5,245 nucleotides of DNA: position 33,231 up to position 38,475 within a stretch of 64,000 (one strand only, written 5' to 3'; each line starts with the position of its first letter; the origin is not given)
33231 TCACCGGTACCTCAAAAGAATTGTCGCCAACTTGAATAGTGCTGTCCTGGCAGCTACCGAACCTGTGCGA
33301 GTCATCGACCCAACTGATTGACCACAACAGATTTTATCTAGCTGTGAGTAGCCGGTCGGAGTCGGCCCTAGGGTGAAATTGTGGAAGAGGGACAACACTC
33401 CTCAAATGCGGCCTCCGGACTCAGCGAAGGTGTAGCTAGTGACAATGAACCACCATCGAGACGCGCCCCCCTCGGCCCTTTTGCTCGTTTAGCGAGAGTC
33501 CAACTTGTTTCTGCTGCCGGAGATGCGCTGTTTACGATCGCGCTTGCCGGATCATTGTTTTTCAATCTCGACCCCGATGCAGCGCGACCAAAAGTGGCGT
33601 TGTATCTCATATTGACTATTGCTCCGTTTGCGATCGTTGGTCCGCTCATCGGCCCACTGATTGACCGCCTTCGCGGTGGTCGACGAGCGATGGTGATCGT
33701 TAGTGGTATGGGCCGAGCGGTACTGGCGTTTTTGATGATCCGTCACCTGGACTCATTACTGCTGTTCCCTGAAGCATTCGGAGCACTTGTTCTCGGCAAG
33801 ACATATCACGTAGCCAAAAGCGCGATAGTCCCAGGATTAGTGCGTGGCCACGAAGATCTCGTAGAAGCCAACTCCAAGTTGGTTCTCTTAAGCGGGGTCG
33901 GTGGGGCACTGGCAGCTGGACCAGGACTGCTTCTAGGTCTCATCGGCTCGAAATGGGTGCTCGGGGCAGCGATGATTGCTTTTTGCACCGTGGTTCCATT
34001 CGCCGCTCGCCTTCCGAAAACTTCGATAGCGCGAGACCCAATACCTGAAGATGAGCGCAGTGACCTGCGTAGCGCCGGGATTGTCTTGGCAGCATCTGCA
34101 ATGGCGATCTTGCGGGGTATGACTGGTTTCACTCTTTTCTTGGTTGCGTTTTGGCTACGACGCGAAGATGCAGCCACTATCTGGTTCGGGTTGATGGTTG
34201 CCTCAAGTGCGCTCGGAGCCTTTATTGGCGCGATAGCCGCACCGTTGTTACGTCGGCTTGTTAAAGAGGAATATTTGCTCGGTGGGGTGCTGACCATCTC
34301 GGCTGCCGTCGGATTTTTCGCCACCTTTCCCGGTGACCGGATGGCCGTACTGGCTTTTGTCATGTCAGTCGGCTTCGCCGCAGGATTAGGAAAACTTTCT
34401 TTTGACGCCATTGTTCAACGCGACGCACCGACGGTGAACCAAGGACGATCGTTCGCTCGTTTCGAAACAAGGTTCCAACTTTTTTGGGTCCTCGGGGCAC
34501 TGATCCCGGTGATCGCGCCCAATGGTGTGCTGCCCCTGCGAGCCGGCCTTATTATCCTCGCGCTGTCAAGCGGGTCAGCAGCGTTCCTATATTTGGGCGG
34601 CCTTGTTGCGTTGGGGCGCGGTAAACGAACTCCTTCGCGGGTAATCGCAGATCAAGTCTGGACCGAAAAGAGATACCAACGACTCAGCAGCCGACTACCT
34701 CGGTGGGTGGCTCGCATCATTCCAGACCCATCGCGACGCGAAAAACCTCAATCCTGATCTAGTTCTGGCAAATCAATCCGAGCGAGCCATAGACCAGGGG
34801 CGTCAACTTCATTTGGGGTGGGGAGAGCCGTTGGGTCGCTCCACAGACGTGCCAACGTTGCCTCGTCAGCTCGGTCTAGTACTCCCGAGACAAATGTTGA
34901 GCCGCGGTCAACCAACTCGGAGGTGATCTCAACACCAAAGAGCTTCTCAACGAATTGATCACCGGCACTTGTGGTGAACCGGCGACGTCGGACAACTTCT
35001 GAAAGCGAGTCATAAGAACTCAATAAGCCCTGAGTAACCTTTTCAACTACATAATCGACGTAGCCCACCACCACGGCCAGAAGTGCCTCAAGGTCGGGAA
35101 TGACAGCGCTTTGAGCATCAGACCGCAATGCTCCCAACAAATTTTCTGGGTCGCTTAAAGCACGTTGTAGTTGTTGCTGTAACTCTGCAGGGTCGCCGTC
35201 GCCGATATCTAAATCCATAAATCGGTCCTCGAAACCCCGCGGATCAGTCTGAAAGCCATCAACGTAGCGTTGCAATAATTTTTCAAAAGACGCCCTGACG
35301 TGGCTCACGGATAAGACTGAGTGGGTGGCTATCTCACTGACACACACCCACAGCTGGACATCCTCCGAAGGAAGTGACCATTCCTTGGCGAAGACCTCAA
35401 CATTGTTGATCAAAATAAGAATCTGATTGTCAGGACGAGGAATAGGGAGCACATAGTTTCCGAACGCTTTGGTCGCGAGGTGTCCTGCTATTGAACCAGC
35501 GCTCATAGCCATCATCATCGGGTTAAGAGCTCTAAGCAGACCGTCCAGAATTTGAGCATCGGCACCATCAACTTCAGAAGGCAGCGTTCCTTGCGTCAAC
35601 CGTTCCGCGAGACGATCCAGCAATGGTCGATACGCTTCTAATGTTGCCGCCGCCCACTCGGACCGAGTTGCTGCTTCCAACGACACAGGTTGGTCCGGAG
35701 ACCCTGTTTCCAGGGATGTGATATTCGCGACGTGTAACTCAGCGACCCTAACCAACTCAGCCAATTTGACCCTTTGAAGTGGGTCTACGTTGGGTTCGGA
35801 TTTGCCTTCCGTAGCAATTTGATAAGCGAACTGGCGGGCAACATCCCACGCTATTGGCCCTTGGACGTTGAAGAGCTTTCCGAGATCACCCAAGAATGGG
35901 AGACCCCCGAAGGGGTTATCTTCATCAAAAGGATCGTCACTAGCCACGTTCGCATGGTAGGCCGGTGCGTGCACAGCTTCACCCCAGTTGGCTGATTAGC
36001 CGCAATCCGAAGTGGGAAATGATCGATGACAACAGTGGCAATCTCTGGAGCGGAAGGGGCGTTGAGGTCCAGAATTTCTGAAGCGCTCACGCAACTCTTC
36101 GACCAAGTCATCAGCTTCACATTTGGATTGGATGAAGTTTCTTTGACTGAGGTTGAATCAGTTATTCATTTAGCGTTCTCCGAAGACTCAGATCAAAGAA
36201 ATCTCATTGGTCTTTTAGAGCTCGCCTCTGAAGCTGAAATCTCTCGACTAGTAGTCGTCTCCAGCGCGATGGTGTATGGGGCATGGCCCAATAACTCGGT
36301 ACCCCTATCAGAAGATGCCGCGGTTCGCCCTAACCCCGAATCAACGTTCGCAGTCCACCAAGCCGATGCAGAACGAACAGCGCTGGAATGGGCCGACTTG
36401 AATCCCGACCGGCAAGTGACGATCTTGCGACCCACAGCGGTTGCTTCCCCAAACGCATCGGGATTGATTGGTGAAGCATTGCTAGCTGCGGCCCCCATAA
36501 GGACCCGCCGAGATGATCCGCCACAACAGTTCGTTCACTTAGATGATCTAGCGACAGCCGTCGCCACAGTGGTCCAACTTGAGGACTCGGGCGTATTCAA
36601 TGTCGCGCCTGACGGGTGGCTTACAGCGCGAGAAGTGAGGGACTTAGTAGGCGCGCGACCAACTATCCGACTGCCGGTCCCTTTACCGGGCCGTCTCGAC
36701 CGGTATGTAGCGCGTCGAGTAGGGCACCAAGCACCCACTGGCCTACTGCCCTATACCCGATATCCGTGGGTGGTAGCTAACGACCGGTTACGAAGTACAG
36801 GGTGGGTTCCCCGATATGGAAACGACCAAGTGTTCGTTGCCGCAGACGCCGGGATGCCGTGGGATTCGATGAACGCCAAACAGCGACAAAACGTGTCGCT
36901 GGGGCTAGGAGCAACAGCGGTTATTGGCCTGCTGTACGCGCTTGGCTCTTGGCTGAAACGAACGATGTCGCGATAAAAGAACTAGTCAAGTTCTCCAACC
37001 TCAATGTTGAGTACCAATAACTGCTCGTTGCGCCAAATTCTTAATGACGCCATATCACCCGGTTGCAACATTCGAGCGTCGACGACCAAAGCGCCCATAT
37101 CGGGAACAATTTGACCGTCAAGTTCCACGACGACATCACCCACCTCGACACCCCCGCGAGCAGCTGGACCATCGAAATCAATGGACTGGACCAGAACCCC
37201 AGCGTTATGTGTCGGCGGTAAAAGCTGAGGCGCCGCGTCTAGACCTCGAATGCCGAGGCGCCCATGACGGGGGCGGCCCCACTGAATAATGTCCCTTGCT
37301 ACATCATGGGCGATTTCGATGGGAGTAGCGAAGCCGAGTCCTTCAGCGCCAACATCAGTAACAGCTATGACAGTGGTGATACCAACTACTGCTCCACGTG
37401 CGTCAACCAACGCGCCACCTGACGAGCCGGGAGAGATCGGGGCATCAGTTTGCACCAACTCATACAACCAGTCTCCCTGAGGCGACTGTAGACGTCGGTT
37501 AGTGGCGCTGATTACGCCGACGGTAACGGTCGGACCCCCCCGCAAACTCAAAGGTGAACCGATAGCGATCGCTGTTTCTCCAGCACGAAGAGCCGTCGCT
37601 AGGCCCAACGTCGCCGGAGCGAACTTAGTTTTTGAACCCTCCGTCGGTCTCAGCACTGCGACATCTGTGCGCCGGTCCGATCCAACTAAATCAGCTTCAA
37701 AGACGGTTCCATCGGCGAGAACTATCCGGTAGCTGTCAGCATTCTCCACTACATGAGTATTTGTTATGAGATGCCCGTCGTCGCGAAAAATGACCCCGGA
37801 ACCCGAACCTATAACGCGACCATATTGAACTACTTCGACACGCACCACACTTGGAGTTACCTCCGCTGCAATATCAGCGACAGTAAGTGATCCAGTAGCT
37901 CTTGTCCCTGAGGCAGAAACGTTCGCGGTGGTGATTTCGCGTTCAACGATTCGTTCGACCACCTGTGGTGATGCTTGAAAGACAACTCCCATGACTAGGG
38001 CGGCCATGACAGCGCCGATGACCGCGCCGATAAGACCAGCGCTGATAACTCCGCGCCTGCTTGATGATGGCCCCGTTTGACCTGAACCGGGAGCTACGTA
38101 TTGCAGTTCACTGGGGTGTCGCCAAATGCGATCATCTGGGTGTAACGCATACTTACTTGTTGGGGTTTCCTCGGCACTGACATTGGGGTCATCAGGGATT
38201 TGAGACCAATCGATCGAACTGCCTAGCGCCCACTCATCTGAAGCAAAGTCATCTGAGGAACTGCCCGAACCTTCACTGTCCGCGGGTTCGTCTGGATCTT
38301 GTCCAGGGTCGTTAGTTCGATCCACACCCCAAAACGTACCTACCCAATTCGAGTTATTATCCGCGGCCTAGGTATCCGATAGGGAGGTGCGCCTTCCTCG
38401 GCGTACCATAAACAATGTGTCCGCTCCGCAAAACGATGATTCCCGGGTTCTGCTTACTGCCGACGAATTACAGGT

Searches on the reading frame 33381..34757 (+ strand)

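Call 74: search_protein_families(library=pfam, proteins=[window:33381-34757:+], max_evalue=0.00001)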
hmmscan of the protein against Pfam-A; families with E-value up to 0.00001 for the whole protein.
window:33381-34757:+ (458 aa): 1 family
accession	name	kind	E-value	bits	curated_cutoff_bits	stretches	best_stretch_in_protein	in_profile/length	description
PF07690.21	MFS_1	-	4.4e-12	46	33.4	1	41-373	5-347/347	Major Facilitator Superfamily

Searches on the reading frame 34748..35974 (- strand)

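Call 74: search_protein_families(library=pfam, proteins=[window:34748-35974:-], max_evalue=0.00001)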
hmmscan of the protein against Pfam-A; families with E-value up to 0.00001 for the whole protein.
window:34748-35974:- (408 aa): 1 family
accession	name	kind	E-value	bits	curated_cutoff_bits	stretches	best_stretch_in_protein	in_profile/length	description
PF10103.15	Zincin_2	-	3.2e-65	221.1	25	1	41-396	1-343/344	Zincin-like metallopeptidase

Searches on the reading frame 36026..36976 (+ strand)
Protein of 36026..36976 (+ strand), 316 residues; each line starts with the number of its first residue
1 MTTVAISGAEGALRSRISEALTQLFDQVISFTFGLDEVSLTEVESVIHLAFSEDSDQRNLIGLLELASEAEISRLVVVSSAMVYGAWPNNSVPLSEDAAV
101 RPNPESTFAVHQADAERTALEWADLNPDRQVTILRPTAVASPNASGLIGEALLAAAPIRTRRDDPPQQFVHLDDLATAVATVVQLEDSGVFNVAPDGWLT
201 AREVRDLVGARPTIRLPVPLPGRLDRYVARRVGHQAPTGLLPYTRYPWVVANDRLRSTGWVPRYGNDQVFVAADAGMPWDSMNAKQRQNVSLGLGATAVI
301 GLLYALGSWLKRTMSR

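Call 75: search_protein_families(library=pfam, proteins=[window:36026-36976:+], max_evalue=0.00001)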
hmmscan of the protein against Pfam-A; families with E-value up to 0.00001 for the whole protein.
window:36026-36976:+ (316 aa): 1 family
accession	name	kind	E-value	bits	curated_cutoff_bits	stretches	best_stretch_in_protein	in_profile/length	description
PF01370.27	Epimerase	-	2.5e-11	43.9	20.9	1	62-194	97-240/240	NAD dependent epimerase/dehydratase family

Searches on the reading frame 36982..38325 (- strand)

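Call 75: search_protein_families(library=pfam, proteins=[window:36982-38325:-], max_evalue=0.00001)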
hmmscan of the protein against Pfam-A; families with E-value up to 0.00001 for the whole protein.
window:36982-38325:- (447 aa): 4 families
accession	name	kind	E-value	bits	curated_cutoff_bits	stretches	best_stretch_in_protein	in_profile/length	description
PF13365.12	Trypsin_2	-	3.4e-30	106.1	27.6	1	175-316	1-144/144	Trypsin-like peptidase domain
PF00089.32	Trypsin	-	4.3e-10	40.2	20.6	1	176-340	28-217/220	Trypsin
PF13180.12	PDZ_2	-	4.6e-10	40.1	27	1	366-443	12-80/80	PDZ domain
PF00595.29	PDZ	-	2.2e-06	28.4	23.2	1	351-429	6-79/81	PDZ domain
